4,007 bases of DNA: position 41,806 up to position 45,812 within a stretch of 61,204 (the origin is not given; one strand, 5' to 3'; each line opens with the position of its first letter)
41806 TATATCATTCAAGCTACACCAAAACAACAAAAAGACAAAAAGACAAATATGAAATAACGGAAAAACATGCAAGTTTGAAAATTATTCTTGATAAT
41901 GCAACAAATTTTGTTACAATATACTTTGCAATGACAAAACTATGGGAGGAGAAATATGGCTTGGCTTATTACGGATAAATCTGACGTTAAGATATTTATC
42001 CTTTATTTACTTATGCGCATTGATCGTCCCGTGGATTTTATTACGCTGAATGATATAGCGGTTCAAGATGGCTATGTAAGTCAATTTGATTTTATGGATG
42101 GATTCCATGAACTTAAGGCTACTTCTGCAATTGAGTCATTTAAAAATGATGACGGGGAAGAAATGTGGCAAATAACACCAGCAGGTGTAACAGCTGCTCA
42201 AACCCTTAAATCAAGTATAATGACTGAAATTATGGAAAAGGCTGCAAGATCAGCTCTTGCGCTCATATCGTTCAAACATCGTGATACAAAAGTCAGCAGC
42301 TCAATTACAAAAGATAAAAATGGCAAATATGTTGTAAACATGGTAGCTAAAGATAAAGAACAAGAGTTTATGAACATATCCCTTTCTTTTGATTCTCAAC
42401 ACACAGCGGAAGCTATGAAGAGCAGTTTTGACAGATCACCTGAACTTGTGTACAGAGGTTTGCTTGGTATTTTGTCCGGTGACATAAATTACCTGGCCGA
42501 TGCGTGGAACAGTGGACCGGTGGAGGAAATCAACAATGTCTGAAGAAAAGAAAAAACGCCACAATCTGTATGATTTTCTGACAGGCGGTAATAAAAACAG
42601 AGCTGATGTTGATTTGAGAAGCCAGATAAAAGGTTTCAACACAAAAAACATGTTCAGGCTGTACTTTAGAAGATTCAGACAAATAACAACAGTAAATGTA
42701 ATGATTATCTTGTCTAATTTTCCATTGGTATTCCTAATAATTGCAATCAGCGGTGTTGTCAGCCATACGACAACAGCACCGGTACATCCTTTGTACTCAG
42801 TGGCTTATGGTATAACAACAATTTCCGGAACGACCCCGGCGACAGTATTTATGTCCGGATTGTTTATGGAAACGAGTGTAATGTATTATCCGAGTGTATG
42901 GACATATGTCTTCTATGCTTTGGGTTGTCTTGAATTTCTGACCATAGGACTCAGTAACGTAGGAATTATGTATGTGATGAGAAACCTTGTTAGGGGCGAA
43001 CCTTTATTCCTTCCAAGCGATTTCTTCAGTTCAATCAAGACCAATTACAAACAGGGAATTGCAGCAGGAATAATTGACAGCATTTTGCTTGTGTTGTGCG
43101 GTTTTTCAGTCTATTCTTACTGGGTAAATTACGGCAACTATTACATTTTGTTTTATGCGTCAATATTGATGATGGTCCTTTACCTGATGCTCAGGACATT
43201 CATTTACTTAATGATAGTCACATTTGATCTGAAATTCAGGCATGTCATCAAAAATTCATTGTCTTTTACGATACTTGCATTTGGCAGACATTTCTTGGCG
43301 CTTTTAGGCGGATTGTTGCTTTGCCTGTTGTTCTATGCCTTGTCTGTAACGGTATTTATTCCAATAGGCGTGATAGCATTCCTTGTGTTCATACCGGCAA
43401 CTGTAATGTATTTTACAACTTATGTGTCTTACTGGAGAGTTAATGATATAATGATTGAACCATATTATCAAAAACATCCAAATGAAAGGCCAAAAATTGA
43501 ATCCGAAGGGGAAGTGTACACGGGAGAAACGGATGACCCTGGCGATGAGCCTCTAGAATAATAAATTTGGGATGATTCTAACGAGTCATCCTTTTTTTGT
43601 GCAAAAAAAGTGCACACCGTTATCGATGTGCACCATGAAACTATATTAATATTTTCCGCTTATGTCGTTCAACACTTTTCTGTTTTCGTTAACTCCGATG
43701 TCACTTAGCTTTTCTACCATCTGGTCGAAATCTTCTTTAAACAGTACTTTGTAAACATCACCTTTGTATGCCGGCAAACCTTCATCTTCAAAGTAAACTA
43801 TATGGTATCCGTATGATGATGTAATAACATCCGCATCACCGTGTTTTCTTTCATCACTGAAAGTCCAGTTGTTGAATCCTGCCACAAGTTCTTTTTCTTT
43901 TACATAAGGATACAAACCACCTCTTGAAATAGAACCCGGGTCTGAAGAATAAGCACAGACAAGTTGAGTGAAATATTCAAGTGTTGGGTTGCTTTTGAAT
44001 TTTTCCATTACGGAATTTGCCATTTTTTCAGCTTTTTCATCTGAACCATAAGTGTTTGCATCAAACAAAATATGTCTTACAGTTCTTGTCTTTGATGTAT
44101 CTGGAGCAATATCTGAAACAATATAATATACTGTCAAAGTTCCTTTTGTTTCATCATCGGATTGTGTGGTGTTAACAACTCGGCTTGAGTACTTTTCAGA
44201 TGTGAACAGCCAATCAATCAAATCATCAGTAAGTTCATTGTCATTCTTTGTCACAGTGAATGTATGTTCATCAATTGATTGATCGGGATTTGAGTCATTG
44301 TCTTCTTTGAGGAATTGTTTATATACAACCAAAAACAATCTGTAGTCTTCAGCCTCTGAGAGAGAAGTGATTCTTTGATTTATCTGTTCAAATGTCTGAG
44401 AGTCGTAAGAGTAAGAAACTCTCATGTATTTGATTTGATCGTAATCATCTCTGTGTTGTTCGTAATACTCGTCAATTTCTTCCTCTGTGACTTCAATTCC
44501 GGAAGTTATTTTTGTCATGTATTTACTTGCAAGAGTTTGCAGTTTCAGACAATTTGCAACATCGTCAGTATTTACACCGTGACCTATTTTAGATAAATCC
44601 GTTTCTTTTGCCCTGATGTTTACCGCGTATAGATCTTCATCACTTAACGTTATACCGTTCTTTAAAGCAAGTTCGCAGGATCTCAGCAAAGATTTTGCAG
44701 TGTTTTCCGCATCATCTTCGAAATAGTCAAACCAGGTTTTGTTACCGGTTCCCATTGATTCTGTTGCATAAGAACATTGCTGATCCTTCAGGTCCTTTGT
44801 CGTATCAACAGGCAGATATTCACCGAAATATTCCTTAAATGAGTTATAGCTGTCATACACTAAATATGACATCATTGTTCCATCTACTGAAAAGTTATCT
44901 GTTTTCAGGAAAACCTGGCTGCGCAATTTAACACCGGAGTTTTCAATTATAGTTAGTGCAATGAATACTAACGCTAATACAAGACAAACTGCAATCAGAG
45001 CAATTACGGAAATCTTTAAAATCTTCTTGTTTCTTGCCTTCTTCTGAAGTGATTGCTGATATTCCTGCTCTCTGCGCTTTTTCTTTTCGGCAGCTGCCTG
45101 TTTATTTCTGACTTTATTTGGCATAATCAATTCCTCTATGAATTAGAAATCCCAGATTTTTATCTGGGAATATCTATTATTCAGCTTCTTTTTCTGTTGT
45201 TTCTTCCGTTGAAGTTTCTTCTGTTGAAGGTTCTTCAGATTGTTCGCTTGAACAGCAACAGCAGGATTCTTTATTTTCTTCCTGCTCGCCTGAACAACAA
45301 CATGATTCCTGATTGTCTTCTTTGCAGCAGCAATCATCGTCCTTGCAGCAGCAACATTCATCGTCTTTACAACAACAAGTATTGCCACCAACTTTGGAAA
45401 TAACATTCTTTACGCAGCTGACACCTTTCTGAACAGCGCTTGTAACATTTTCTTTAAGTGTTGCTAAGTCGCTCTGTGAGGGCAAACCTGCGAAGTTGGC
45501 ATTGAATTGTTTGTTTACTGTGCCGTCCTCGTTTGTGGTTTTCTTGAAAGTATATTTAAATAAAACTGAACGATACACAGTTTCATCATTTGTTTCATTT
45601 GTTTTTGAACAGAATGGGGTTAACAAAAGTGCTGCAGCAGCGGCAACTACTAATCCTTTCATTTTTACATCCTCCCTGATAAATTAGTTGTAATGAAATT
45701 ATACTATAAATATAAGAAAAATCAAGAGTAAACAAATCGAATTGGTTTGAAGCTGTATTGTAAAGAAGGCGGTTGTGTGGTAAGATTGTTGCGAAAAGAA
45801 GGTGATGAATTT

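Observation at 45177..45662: Exported protein with 17 cysteines in five CCC/CCCC runs inside 42 residues, in an apparent operon with a PrsA-like foldase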

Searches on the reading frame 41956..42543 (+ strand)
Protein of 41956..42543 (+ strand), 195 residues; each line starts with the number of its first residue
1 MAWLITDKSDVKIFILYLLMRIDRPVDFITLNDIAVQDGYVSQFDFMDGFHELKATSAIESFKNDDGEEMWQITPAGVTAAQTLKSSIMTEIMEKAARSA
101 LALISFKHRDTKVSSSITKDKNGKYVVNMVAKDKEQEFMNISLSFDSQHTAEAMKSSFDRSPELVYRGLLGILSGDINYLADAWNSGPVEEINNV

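Call 3: search_protein_families(library=pfam, proteins=[window:41956-42543:+], max_evalue=1)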
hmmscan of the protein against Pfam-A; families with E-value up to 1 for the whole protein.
window:41956-42543:+ (195 aa): 1 family
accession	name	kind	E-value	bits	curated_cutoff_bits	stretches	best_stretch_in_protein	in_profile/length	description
PF14277.12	DUF4364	-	9.5e-33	113.7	26.9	1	12-171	2-160/162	Domain of unknown function (DUF4364)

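Call 4: search_protein_families(library=ncbifam, proteins=[window:41956-42543:+], max_evalue=1)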
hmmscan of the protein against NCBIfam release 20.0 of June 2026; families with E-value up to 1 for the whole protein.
window:41956-42543:+ (195 aa): 1 family
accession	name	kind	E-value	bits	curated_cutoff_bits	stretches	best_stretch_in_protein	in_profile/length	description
NF000478.2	linco_LnuE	exception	0.046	13.9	350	1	116-155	22-61/160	lincosamide nucleotidyltransferase Lnu(E)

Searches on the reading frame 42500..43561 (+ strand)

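Call 3: search_protein_families(library=pfam, proteins=[window:42500-43561:+], max_evalue=1)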
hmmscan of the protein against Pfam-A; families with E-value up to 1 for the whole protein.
window:42500-43561:+ (353 aa): 0 families

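Call 4: search_protein_families(library=ncbifam, proteins=[window:42500-43561:+], max_evalue=1)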
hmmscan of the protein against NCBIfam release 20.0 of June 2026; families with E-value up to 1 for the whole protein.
window:42500-43561:+ (353 aa): 1 family
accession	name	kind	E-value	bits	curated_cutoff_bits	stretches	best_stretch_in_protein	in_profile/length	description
NF052431.1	MusI_fam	subfamily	2.5e-08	34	160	1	139-305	24-191/194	MusI family membrane protein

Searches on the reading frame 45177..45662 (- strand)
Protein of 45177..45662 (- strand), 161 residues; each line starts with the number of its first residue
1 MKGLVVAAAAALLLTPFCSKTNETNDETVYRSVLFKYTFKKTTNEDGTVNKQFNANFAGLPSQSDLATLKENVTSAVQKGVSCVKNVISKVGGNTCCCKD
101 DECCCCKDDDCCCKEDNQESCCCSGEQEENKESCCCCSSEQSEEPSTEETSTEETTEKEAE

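Call 3: search_protein_families(library=pfam, proteins=[window:45177-45662:-], max_evalue=1)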
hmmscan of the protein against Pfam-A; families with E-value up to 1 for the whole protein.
window:45177-45662:- (161 aa): 0 families

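Call 4: search_protein_families(library=ncbifam, proteins=[window:45177-45662:-], max_evalue=1)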
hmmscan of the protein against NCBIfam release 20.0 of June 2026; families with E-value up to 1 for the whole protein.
window:45177-45662:- (161 aa): 0 families

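Call 5: find_homologous_proteins(query=window:45177-45662:-, max_evalue=0.01)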
Query window:45177-45662:- (161 aa): 4 proteins with E <= 0.01 among 64 candidates.
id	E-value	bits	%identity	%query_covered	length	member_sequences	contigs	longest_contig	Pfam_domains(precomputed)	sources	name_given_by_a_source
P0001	2.2e-97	341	100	100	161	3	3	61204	-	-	-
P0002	1.1e-44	170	53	92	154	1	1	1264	-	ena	-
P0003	1.8e-44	169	58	86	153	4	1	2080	-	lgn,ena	-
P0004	4.0e-40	155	60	86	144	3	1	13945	-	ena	-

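Call 8: find_encoding_contigs(protein=P0004, flank=8000)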
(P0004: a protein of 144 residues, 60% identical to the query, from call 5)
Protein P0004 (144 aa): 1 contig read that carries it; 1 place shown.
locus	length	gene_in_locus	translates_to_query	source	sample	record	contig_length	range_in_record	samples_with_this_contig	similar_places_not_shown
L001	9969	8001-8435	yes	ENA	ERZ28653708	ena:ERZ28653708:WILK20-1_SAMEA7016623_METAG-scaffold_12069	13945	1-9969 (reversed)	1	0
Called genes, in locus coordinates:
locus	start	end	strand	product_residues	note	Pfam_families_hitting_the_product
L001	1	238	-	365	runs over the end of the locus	PF00294:PfkB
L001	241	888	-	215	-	PF01081:Aldolase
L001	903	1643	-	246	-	PF02540:NAD_synthase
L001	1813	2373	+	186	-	-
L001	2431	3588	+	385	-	-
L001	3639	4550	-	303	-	PF00890:FAD_binding_2, PF01266:DAO (weak), PF03486:HI0933_like (weak), PF07992:Pyr_redox_2, PF12831:FAD_oxidored, PF13450:NAD_binding_8 (weak), PF13738:Pyr_redox_3, PF00070:Pyr_redox (weak), +3 more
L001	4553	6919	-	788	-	PF03477:ATP-cone, PF13597:NRDD, PF00462:Glutaredoxin (weak)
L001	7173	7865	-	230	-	PF13353:Fer4_12, PF04055:Radical_SAM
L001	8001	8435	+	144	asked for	-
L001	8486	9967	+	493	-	PF13616:Rotamase_3, PF00639:Rotamase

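Call 9: find_encoding_contigs(protein=P0003, flank=5000)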
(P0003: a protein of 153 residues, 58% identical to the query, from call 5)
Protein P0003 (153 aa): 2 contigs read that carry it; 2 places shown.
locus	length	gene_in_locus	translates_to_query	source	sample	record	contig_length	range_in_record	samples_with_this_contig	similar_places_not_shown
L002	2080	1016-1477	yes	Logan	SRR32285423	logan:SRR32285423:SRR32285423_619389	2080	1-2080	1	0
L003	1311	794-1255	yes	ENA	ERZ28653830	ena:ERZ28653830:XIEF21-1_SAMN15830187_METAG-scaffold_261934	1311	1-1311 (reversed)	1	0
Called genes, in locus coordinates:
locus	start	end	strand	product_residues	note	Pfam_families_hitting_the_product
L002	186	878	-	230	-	PF13353:Fer4_12, PF04055:Radical_SAM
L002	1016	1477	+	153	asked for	-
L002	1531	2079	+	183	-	?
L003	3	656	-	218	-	?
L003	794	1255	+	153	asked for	-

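Call 11: find_related_loci(query=A1, collection=genome_contigs, flank=6000)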
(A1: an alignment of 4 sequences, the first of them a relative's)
Query A1 (161 aa) in genome_contigs; peptide patterns used: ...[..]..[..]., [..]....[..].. (x = any residue, [..] = any of these).
267 stretches matched a pattern; 1 encode a relative of the query (tblastn E <= 1e-3); 1 distinct loci.
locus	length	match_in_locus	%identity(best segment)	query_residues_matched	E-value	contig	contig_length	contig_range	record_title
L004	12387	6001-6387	58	1-136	2e-39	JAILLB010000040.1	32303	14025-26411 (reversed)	MAG: Clostridiales bacterium isolate RUI217 k141_7288937_flag=0_multi=44.9726_len=32303, whole genome shotgun sequence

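Call 18: find_related_loci(query=A1, collection=metagenome_contigs, flank=3000)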
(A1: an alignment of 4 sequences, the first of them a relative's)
Query A1 (161 aa) in metagenome_contigs; peptide patterns used: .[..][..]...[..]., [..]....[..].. (x = any residue, [..] = any of these).
599 stretches matched a pattern (row limit reached: there are more); 1 encode a relative of the query (tblastn E <= 1e-3); 1 distinct loci.
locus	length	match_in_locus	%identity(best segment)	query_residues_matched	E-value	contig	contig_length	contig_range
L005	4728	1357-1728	57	1-136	7e-42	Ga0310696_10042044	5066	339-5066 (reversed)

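Call 20: search_protein_representatives(alignment_id=A1)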
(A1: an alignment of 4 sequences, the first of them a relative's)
Query: 4 sequences, 155 profile positions. Proteins with E-value up to 0.001 (for the whole library): 10; up to 1e-10: 7; up to 1e-30: 1. The best 10 are listed.
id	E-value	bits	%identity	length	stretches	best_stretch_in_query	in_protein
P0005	8.7e-60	217.5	-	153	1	1-155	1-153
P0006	7.3e-14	68.3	-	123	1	6-114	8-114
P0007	1.1e-13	67.7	-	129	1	2-114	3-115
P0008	2.6e-12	63.2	-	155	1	2-141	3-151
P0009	1.0e-11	61.3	-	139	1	1-133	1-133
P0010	1.1e-11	61.2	-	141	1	11-122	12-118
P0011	7.1e-11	58.6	-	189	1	11-98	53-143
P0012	2.1e-09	53.8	-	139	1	2-110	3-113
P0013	1.4e-07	47.9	-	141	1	2-137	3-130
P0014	2.6e-05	40.5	-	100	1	10-66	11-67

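Call 26: search_protein_families(library=pfam, alignment_id=A2, max_evalue=10)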
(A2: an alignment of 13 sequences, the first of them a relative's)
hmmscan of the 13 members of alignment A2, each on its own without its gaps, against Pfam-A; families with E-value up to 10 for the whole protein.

A. member 1, P0001 (161 aa): 0 families

B. families by the number of members that match (of 13 scanned): 18 families
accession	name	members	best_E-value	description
PF12732.12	YtxH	3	0.0039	YtxH-like protein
PF01442.23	Apolipoprotein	2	0.012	Apolipoprotein A1/A4/E domain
PF10805.13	DUF2730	2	0.029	Protein of unknown function (DUF2730)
PF04691.17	ApoC-I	1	0.0032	Apolipoprotein C-I (ApoC-1)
PF00015.26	MCPsignal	1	0.0079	Methyl-accepting chemotaxis protein (MCP) signalling domain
PF11714.13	Inhibitor_I53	1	0.028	Thrombin inhibitor Madanin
PF16708.10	LppA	1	0.06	Lipoprotein confined to pathogenic Mycobacterium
PF14109.11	GldH_lipo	1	0.06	GldH lipoprotein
PF18683.7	ChiW_Ig_like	1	0.076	Chitinase W immunoglobulin-like domain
PF18734.6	HEPN_AbiU2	1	0.092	AbiU2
PF07476.17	MAAL_C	1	0.16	Methylaspartate ammonia-lyase C-terminus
PF02192.22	PI3K_p85B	1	0.16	PI3-kinase family, p85-binding domain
PF22855.1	DNM3A_N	1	0.28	DNA (cytosine-5-)-methyltransferase, N-terminal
PF14475.11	Mso1_Sec1_bdg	1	0.3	Sec1-binding region of Mso1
PF23403.1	LTI65_LTI78_N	1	0.4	LTI65/LTI78 CAP160 N-terminal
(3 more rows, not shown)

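Call 30: find_encoding_contigs(protein=P0008, flank=5000, max_places=2)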
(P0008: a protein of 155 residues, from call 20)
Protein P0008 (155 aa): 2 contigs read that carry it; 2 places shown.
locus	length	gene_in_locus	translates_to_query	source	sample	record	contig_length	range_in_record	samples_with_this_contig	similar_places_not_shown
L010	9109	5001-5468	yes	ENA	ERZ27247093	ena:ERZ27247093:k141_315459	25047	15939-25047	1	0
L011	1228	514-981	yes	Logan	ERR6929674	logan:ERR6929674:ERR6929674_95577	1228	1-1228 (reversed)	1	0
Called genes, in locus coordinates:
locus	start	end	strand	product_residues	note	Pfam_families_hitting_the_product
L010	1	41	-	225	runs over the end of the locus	PF01569:PAP2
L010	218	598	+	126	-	-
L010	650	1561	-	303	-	PF00890:FAD_binding_2, PF01266:DAO (weak), PF01946:Thi4 (weak), PF03486:HI0933_like (weak), PF07992:Pyr_redox_2, PF12831:FAD_oxidored, PF13450:NAD_binding_8 (weak), PF13738:Pyr_redox_3, +3 more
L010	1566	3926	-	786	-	PF03477:ATP-cone, PF13597:NRDD, PF00462:Glutaredoxin (weak)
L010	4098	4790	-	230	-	PF13353:Fer4_12, PF04055:Radical_SAM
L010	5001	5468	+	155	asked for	-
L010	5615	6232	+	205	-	PF13580:SIS_2, PF01380:SIS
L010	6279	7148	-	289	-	PF00781:DAGK_cat, PF19279:YegS_C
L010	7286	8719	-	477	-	PF02386:TrkH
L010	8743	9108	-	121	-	?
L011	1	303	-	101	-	?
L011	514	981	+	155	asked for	-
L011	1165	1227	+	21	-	?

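Call 33: search_protein_families(library=pfam, proteins=[P0012, P0008], max_evalue=10)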
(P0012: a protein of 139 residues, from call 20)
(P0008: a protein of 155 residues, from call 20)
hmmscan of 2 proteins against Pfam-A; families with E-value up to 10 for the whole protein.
P0012 (139 aa): 3 families
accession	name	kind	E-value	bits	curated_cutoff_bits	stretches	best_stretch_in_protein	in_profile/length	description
PF12732.12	YtxH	-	0.0039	18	37.5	1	73-115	28-70/71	YtxH-like protein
PF00015.26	MCPsignal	-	0.0079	16.5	34.6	1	68-108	70-113/172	Methyl-accepting chemotaxis protein (MCP) signalling domain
PF01442.23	Apolipoprotein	-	0.012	15.7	90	1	75-120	46-91/190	Apolipoprotein A1/A4/E domain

P0008 (155 aa): 1 family
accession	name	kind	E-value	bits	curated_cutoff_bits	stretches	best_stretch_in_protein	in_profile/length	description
PF10805.13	DUF2730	-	0.029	14.9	24.9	1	29-88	27-84/102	Protein of unknown function (DUF2730)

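Call 42: predict_structure(alignment_id=A5)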
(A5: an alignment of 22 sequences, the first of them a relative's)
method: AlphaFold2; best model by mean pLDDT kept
length: 161 residues; sequences in the alignment: 22
mean_pLDDT: 55.9   pTM: 0.33
mean pLDDT of the five models: 55.9, 55.2, 53.8, 52.9, 50.7
residues with pLDDT >= 90: 1; 70-90: 42; 50-70: 36; < 50: 82
segments of 3 or more residues with pLDDT < 50: 1-4, 79-108, 110-114, 123-161
pLDDT, mean of each block of 10 residues (from residue 1): 53 63 79 79 86 80 67 54 45 43 45 48 43 39 35 37 35
secondary structure, 60 per line:
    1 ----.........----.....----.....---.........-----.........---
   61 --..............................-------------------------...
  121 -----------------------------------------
elements in order: H5-13 E18-22 E27-31 E35-43 E49-57 H63-92

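Call 45: fold_search(model_id=the predicted structure, library=pdb)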
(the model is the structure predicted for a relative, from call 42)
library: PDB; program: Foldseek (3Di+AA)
matches with E <= 10: 898; with E <= 0.001: 0
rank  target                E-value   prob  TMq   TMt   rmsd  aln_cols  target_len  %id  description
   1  7nvr_l                8.6e-02  0.80  0.21  0.08  15.0        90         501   10  Human Mediator with RNA Polymerase II Pre-initiation complex (released 2021-05-05)
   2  3n8b_B                1.2e-01  0.21  0.11  0.21  10.8        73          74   11  Crystal Structure of Borrelia burgdorferi Pur-alpha (released 2010-10-06)
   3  3zxu_D                1.7e-01  0.69  0.21  0.17  13.4        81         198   16  Crystal structure of the Ctf19-Mcm21 kinetochore heterodimer from yeast (released 2012-03-14)
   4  3nm7_B                1.8e-01  0.44  0.14  0.27  10.9        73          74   12  Crystal Structure of Borrelia burgdorferi Pur-alpha (released 2010-10-06)
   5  3zxu_B                2.0e-01  0.91  0.20  0.17   7.9        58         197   14  Crystal structure of the Ctf19-Mcm21 kinetochore heterodimer from yeast (released 2012-03-14)
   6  6edw_C                2.0e-01  0.84  0.23  0.07  10.1        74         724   15  Crystal structure of Mycobacterium tuberculosis ICL2 in the apo form (released 2019-08-14)
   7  3nm7_D                2.4e-01  0.41  0.14  0.27  10.9        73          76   12  Crystal Structure of Borrelia burgdorferi Pur-alpha (released 2010-10-06)
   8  7ds3_A                2.7e-01  0.15  0.14  0.10  16.3       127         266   13  Crystal structure of actin capping protein in complex with twinflin-2 C-terminus tail (released 2021-03-03)
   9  5w8m_F                2.8e-01  0.63  0.17  0.15  10.9        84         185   12  Crystal structure of Chaetomium thermophilum Vps29 (released 2018-06-13)
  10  1y9l                  3.4e-01  0.72  0.19  0.26   9.3        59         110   15  The X-ray structure of an secretion system protein (released 2005-04-12)
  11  5mu3_E                3.6e-01  0.54  0.21  0.21  14.3        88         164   15  Crystal structure of Ctf19-Mcm21 kinetochore assembly bound with Ctf19-Mcm21 binding motif of central kinetochore subu (released 2017-11-01)
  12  3sb1_B                4.0e-01  0.54  0.22  0.28  12.4        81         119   17  Hydrogenase expression protein HupH from Thiobacillus denitrificans ATCC 25259 (released 2011-07-06)
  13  3nm7_C                4.0e-01  0.41  0.15  0.29  11.1        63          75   13  Crystal Structure of Borrelia burgdorferi Pur-alpha (released 2010-10-06)
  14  9b85_N                4.0e-01  0.23  0.16  0.10  16.6        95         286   12  Cryo-EM structure of human dynactin complex bound to Chlamydia effector Dre1 (released 2025-04-16)
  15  3lk4_1                4.0e-01  0.16  0.17  0.12  16.3       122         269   12  Crystal structure of CapZ bound to the uncapping motif from CD2AP (released 2010-04-07)
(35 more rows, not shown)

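Call 58: list_cluster_members(proteins=[window:45177-45659:-, window:46806-49169:+, window:49177-50085:+, window:45802-46503:+])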
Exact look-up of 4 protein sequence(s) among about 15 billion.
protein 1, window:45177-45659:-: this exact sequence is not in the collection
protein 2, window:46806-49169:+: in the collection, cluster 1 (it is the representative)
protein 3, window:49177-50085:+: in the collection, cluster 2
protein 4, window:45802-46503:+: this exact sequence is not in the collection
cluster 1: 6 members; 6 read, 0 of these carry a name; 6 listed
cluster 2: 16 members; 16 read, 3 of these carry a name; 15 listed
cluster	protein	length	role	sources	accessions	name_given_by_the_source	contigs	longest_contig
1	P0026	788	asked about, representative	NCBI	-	-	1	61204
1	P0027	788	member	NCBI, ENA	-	-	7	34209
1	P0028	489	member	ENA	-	-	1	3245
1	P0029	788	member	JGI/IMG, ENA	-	-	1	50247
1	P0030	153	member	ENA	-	-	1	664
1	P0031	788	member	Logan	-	-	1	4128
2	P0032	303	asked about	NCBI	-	-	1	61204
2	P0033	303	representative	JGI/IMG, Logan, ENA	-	-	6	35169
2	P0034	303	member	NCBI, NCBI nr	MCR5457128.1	MAG: FAD-dependent oxidoreductase [Clostridiales bacterium] | FAD-dependent oxidoreductase [Clostridiales bacterium]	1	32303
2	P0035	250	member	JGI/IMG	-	thioredoxin reductase (NADPH)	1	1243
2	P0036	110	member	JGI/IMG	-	thioredoxin reductase (NADPH)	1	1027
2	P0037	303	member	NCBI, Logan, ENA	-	-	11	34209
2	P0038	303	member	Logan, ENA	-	-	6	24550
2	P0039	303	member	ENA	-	-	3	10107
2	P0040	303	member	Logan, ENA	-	-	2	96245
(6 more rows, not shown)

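Call 59: list_cluster_members(proteins=[P0001, P0003, P0004, P0016, P0017, P0008])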
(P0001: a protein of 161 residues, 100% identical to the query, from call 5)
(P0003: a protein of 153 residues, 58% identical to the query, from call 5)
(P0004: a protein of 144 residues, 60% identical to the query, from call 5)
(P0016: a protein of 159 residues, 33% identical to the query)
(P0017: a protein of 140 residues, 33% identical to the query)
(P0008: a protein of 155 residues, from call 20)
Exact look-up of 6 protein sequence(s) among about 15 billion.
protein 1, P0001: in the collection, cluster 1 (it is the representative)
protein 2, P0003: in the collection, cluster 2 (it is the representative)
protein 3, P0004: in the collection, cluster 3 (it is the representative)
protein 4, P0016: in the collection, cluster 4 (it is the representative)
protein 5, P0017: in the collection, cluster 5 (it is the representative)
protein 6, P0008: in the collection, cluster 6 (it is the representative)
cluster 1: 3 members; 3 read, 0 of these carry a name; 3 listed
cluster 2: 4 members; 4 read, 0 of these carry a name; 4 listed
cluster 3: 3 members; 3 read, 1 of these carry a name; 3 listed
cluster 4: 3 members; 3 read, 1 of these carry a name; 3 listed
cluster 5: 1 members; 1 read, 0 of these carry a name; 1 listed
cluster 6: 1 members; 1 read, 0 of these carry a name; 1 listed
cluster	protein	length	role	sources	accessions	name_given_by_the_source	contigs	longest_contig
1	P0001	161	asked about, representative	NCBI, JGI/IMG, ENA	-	-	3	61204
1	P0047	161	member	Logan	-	-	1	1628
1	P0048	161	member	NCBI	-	-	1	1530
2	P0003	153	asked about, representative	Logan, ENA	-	-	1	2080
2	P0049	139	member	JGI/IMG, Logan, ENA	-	-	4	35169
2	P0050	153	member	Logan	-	-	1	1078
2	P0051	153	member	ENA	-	-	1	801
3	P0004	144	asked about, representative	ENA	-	-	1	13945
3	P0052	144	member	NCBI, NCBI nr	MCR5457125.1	MAG: hypothetical protein K6F14_03510 [Clostridiales bacterium] | hypothetical protein [Clostridiales bacterium]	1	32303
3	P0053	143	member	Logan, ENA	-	-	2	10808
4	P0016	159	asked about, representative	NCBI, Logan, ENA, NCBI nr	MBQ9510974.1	MAG: hypothetical protein IJR55_04715 [Clostridia bacterium] | hypothetical protein [Clostridia bacterium]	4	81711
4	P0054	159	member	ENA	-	-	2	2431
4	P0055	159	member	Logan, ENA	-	-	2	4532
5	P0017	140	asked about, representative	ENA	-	-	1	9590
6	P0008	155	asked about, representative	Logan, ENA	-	-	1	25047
